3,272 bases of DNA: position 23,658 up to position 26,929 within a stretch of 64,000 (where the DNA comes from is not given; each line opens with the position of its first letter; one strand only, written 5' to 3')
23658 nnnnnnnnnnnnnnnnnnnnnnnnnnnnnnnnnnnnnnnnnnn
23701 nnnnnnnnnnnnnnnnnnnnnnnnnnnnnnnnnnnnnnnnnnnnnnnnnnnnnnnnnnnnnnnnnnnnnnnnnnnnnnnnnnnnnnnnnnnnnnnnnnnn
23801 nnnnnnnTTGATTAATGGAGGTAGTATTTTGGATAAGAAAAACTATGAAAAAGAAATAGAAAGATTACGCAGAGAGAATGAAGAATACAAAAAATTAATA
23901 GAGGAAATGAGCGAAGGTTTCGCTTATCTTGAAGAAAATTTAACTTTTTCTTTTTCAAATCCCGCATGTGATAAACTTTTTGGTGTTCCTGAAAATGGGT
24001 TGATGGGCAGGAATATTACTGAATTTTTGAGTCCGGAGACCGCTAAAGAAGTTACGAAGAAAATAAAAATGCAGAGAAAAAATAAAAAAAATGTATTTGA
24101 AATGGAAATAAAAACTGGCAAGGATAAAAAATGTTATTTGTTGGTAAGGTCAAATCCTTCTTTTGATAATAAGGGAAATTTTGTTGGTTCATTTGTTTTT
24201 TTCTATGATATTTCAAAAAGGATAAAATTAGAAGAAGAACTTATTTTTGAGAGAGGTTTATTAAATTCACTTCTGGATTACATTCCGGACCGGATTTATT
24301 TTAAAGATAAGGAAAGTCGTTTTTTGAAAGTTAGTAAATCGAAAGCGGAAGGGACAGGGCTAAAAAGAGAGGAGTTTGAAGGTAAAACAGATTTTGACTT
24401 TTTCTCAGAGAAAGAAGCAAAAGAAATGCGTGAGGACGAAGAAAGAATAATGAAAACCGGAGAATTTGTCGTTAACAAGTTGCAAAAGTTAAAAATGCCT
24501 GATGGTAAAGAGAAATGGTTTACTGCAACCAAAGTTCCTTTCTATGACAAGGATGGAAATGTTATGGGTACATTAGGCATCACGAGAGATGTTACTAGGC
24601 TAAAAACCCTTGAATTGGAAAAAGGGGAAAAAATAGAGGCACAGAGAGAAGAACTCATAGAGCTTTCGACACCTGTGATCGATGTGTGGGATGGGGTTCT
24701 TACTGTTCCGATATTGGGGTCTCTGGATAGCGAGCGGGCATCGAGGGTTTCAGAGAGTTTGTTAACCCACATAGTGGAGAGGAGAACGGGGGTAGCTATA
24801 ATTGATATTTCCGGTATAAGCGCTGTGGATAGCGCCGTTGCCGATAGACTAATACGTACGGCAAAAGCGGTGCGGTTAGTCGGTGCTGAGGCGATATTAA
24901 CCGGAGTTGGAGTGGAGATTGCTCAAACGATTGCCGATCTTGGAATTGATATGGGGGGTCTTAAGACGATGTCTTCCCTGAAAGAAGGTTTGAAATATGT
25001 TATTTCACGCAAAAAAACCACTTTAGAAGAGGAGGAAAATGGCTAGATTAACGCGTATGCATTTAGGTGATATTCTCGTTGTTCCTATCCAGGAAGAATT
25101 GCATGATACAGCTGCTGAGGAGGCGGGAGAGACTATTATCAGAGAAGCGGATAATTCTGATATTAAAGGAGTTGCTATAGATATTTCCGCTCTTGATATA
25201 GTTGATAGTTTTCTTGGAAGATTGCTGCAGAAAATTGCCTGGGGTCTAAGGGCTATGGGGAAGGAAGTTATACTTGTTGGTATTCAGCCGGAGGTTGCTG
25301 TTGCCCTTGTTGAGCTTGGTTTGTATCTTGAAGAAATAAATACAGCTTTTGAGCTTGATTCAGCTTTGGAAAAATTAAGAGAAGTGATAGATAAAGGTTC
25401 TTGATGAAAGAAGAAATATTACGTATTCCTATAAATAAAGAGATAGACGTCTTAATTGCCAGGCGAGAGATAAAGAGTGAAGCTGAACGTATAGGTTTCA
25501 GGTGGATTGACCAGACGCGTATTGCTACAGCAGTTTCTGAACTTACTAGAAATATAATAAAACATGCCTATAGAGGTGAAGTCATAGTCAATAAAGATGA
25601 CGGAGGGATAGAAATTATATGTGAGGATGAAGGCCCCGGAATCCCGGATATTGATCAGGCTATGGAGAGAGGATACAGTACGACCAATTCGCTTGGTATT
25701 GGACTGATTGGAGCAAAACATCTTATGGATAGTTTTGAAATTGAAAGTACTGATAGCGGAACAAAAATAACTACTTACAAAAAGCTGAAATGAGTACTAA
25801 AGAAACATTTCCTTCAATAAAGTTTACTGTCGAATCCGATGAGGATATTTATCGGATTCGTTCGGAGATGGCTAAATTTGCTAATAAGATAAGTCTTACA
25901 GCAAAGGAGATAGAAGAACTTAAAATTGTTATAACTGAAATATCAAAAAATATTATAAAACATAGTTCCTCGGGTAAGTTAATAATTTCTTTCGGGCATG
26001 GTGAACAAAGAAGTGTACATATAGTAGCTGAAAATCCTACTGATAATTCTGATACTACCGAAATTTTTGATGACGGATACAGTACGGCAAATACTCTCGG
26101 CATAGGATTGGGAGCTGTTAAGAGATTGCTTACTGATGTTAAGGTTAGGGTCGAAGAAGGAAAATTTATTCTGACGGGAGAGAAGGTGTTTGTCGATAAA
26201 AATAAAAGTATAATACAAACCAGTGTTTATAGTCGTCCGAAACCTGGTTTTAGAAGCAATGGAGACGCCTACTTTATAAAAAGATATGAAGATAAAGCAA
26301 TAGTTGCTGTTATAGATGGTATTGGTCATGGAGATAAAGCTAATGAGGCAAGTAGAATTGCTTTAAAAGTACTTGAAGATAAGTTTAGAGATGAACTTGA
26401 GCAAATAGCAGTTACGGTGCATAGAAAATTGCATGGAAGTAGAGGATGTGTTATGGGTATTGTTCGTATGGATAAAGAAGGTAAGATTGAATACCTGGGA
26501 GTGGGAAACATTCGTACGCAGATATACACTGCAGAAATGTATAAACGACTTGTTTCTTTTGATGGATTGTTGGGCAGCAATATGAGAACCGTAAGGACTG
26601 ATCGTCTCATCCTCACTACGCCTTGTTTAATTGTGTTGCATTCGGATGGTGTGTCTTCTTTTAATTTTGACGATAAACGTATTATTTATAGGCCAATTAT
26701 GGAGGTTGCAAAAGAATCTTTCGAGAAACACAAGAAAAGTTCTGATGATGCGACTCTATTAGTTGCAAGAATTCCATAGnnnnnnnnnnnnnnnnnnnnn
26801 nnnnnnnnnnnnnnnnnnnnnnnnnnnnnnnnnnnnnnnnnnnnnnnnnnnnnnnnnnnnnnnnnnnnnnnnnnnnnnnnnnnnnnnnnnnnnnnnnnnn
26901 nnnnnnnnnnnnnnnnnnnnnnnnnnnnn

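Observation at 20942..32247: Two-tier stressosome-type signalling locus that ends in a phosphorelay rather than a sigma factor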

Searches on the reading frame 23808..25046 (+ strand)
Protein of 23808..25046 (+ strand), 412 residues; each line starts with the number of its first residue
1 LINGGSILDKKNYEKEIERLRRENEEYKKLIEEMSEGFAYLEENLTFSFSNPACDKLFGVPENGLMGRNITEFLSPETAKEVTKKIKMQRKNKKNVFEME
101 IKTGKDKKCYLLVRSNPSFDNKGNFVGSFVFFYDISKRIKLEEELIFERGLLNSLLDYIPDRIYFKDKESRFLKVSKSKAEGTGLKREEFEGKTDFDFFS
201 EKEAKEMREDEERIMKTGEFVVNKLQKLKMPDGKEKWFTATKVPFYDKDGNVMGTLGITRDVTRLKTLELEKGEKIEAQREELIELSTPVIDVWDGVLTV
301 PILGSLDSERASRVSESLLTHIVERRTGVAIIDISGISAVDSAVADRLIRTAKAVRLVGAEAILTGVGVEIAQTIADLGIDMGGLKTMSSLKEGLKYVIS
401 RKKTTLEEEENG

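Call 4: search_protein_families(library=pfam, proteins=[window:23808-25046:+], max_evalue=0.01)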
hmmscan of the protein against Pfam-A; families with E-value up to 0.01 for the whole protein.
window:23808-25046:+ (412 aa): 7 families
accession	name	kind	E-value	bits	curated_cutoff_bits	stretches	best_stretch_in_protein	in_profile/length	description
PF08448.16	PAS_4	-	9e-27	93.9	23.1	2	156-266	1-109/110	PAS fold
PF00989.32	PAS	-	3.4e-23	82.2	22.6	2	25-135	1-113/113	PAS fold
PF13426.13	PAS_9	-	2.3e-20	73.2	27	2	43-136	9-102/103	PAS domain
PF13596.12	PAS_10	-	2.3e-12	47.9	22.1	1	30-135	4-105/106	PAS domain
PF01740.26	STAS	-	6e-12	45.7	22.6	1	290-381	3-94/106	STAS domain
PF08447.18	PAS_3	-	1.2e-10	41.9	25.6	1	174-258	3-88/89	PAS fold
PF13466.11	STAS_2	-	0.0025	18.4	29.2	1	304-381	5-80/80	STAS domain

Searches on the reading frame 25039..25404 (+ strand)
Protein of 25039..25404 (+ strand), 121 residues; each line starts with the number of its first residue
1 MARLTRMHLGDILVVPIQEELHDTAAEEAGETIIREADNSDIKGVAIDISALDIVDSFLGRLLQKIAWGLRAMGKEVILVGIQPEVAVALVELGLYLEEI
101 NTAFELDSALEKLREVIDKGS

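Call 4: search_protein_families(library=pfam, proteins=[window:25039-25404:+], max_evalue=0.01)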
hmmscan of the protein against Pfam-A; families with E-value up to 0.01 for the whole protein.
window:25039-25404:+ (121 aa): 1 family
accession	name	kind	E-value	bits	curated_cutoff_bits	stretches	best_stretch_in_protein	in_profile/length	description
PF01740.26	STAS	-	1.4e-12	47.7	22.6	1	9-96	7-94/106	STAS domain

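Call 68: search_protein_families(library=ncbifam, proteins=[window:25039-25404:+], max_evalue=0.01)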
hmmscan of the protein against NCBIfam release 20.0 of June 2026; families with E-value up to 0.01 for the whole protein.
window:25039-25404:+ (121 aa): 3 families
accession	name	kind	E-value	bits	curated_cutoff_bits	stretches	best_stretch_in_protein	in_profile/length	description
NF052652.1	YtvA_fam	equivalog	4.2e-09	36.3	250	1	11-109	144-242/243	YtvA family blue-light photoreceptor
TIGR00377.1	ant_ant_sig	superfamily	3.8e-06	26.7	53.45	1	7-88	8-89/108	anti-sigma factor antagonist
TIGR02886.1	spore_II_AA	equivalog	2.1e-05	24.4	114.75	1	9-91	6-88/106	anti-sigma F factor antagonist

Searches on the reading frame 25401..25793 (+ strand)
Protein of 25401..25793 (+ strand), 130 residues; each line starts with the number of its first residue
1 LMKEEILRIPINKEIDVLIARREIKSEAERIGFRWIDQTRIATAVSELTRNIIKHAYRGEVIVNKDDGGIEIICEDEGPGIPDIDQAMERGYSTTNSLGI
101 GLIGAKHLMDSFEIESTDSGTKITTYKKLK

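Call 4: search_protein_families(library=pfam, proteins=[window:25401-25793:+], max_evalue=0.01)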
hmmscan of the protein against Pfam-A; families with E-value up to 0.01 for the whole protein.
window:25401-25793:+ (130 aa): 2 families
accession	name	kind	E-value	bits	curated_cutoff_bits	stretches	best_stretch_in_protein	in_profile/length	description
PF13581.12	HATPase_c_2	-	4.1e-13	49.9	27.4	1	20-124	11-124/127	Histidine kinase-like ATPase domain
PF02518.31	HATPase_c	-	6.2e-11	43.2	26.4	1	37-127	2-107/111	Histidine kinase-, DNA gyrase B-, and HSP90-like ATPase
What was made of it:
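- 25401..25793 (+): RsbT-type GHKL serine kinase (130 aa). The N-box (SELTRN), G1 (DEGPG) and G2 (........) motifs are intact. Pfam HATPase_c_2, call 4.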

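Call 68: search_protein_families(library=ncbifam, proteins=[window:25401-25793:+], max_evalue=0.01)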
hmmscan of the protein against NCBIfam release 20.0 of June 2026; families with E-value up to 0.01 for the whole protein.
window:25401-25793:+ (130 aa): 5 families
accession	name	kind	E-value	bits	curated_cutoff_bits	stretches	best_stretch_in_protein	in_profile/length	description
TIGR01925.2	spIIAB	equivalog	9.3e-16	58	135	1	18-129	15-136/137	anti-sigma F factor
NF041045.1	RsbA_anti_sig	subfamily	1.7e-08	34.1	210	1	17-125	191-300/303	anti-sigma factor RsbA family regulatory protein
NF003144.0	PRK04069.1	equivalog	7.7e-08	31.9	145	1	7-127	10-141/161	anti-sigma B factor RsbW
TIGR01924.1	rsbW_low_gc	equivalog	1.1e-05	24.9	155.05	1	7-126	10-140/159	anti-sigma B factor RsbW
TIGR02966.1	phoR_proteo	equivalog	0.00093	18.3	334.2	1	15-111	202-312/333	phosphate regulon sensor histidine kinase PhoR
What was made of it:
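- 25401..25793 (+): NCBIfam SpoIIAB/RsbW hits below cut-off, call 68.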

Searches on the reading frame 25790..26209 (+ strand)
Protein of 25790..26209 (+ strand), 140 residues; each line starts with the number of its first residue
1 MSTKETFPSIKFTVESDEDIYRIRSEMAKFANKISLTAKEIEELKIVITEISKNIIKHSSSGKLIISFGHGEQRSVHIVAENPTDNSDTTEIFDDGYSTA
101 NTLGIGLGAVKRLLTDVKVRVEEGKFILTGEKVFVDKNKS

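Call 11: search_protein_families(library=pfam, proteins=[window:25790-26209:+], max_evalue=10)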
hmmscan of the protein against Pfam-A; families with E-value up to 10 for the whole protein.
seq(140 aa): 4 families
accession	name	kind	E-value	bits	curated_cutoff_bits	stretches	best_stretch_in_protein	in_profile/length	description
PF13581.12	HATPase_c_2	-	1.2e-07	32.3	27.4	1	18-125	6-121/127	Histidine kinase-like ATPase domain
PF02518.31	HATPase_c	-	0.0016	19.3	26.4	1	42-121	4-93/111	Histidine kinase-, DNA gyrase B-, and HSP90-like ATPase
PF05377.16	FlaC_arch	-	0.083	13.7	27.8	1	23-56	5-38/55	Flagella accessory protein C (FlaC)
PF08408.16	DNA_pol_B_3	-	0.12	13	25.5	1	72-116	15-58/128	DNA polymerase family B viral insert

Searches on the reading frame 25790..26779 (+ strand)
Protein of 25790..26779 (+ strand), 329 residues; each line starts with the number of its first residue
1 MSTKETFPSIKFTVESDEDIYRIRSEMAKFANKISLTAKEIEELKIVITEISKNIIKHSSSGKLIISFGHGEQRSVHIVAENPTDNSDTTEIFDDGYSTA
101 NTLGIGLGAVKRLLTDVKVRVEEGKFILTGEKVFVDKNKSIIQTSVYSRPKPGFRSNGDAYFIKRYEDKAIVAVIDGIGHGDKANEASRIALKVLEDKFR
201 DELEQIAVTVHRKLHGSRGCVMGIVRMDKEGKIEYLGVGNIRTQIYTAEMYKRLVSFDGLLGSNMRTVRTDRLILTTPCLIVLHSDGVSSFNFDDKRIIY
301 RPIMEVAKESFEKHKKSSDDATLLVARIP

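Call 4: search_protein_families(library=pfam, proteins=[window:25790-26779:+], max_evalue=0.01)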
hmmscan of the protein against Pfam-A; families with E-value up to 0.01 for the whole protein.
window:25790-26779:+ (329 aa): 4 families
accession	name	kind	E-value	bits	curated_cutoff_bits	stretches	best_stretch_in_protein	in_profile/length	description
PF13581.12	HATPase_c_2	-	7.5e-07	29.6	27.4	1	18-125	6-121/127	Histidine kinase-like ATPase domain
PF13672.11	PP2C_2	-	0.00013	22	24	1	157-208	12-63/209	Protein phosphatase 2C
PF07228.17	SpoIIE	-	0.0004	20.8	25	1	168-327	3-190/192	Stage II sporulation protein E (SpoIIE)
PF02518.31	HATPase_c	-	0.0065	17.3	26.4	0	42-121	4-93/111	Histidine kinase-, DNA gyrase B-, and HSP90-like ATPase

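Call 17: find_related_loci(query=window:25790-26779:+, collection=genome_contigs, flank=10000)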
Query window:25790-26779:+ (329 aa) in genome_contigs; peptide patterns used: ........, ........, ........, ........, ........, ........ (x = any residue, [..] = any of these).
113 stretches matched a pattern; 7 encode a relative of the query (tblastn E <= 1e-3); 7 distinct loci.
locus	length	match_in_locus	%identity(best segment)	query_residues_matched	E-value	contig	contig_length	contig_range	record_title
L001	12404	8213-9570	86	1-329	0e+0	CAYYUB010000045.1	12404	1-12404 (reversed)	MAG TPA_asm: uncultured bacterium isolate binchicken_co228_34 genome assembly, contig: NODE_7561_length_12404_cov_30.828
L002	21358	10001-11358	83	1-329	0e+0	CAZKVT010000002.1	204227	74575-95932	MAG TPA_asm: uncultured bacterium isolate binchicken_co262_311 genome assembly, contig: NODE_22_length_204227_cov_20.357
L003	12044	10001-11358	83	1-329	0e+0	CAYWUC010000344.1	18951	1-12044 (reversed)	MAG TPA_asm: uncultured bacterium isolate SRP185410_co1_78 genome assembly, contig: k141_2225096, whole genome shotgun s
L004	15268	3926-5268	76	1-324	2e-174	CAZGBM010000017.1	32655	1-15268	MAG TPA_asm: uncultured bacterium isolate binchicken_co34_552 genome assembly, contig: NODE_1939_length_32655_cov_11.333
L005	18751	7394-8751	86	1-329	0e+0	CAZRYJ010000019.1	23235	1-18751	MAG TPA_asm: uncultured bacterium isolate SRP214966_co4_28 genome assembly, contig: NODE_1667_length_23235_cov_20.296376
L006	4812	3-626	86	122-329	4e-126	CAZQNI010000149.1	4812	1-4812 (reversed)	MAG TPA_asm: uncultured bacterium isolate binchicken_co34_231 genome assembly, contig: NODE_32416_length_4812_cov_7.3809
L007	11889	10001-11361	79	1-329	0e+0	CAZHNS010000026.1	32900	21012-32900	MAG TPA_asm: uncultured bacterium isolate binchicken_co178_245 genome assembly, contig: NODE_1990_length_32900_cov_8.784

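Call 61: find_homologous_proteins(query=window:25790-26779:+, max_evalue=0.00001)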
Query window:25790-26779:+ (329 aa): 202 proteins with E <= 0.00001 among 2138 candidates; the best 120 are listed.
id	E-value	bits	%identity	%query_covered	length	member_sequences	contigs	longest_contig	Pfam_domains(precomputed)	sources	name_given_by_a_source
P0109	2.1e-198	676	93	100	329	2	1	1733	PF13581.13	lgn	-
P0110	9.4e-183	624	86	100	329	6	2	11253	PF13581.13,PF07228.18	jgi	-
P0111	6.0e-181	618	84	100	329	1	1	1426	PF13581.13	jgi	-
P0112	8.1e-180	615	84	100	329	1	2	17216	PF13581.13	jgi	-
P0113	2.8e-178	610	83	100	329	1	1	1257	PF13581.13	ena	-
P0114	5.3e-177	605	81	100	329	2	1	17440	PF13581.13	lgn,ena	-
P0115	1.5e-176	604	82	100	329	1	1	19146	PF13581.13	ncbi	-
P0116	2.9e-176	603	81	100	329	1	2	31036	PF13581.13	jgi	jgi:anti-sigma regulatory factor (Ser/Thr protein kinase)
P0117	3.8e-176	603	81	100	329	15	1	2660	PF13581.13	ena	-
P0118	4.4e-176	602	82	100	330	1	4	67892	PF13581.13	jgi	jgi:anti-sigma regulatory factor (Ser/Thr protein kinase)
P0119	6.4e-176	602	81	100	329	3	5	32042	PF13581.13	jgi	jgi:anti-sigma regulatory factor (Ser/Thr protein kinase)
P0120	2.4e-175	600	81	100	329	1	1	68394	PF13581.13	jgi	jgi:anti-sigma regulatory factor (Ser/Thr protein kinase)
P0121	5.1e-175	599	82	100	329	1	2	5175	PF13581.13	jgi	jgi:anti-sigma regulatory factor (Ser/Thr protein kinase)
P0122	6.2e-175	599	80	100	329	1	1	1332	PF13581.13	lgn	-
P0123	3.3e-174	596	80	100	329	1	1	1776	PF13581.13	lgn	-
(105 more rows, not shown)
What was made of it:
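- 25790..26779 (+): RsbX-position phosphatase (329 aa). It has an RsbT-like GHKL domain at aa 1-135 with a degenerate G1 box (NPTDNS), followed by a PP2C/SpoIIE domain. It belongs to the widespread family that NCBI names 'ATP-binding SpoIIE family protein phosphatase' (call 61).
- Closest known: NCBI 'ATP-binding SpoIIE family protein phosphatase'. Same: It matches more than 200 such proteins from many phyla (call 61).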

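Call 68: search_protein_families(library=ncbifam, proteins=[window:25790-26779:+], max_evalue=0.01)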
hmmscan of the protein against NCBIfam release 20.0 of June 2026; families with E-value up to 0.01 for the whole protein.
window:25790-26779:+ (329 aa): 8 families
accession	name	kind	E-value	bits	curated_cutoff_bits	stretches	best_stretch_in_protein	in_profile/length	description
TIGR02865.1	spore_II_E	equivalog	4.6e-06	25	490.8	1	134-197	544-608/764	stage II sporulation protein E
NF003144.0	PRK04069.1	equivalog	2.4e-05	23.8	145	1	10-128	8-138/161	anti-sigma B factor RsbW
NF041045.1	RsbA_anti_sig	subfamily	5.6e-05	22.5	210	1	13-120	184-289/303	anti-sigma factor RsbA family regulatory protein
TIGR01925.2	spIIAB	equivalog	0.00016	21.6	135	1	20-125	14-126/137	anti-sigma F factor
TIGR01924.1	rsbW_low_gc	equivalog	0.0011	18.4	155.05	1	18-127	17-137/159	anti-sigma B factor RsbW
NF033484.1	Stp1_PP2C_phos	equivalog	0.0014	18.2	230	1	156-205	10-60/232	Stp1/IreP family PP2C-type Ser/Thr phosphatase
NF006387.0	PRK08636.1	equivalog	0.0038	16.3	675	1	148-205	336-393/403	LL-diaminopimelate aminotransferase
NF053867.1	SprKinKinDBac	equivalog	0.006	15.1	775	1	5-110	359-466/500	sporulation kinase KinD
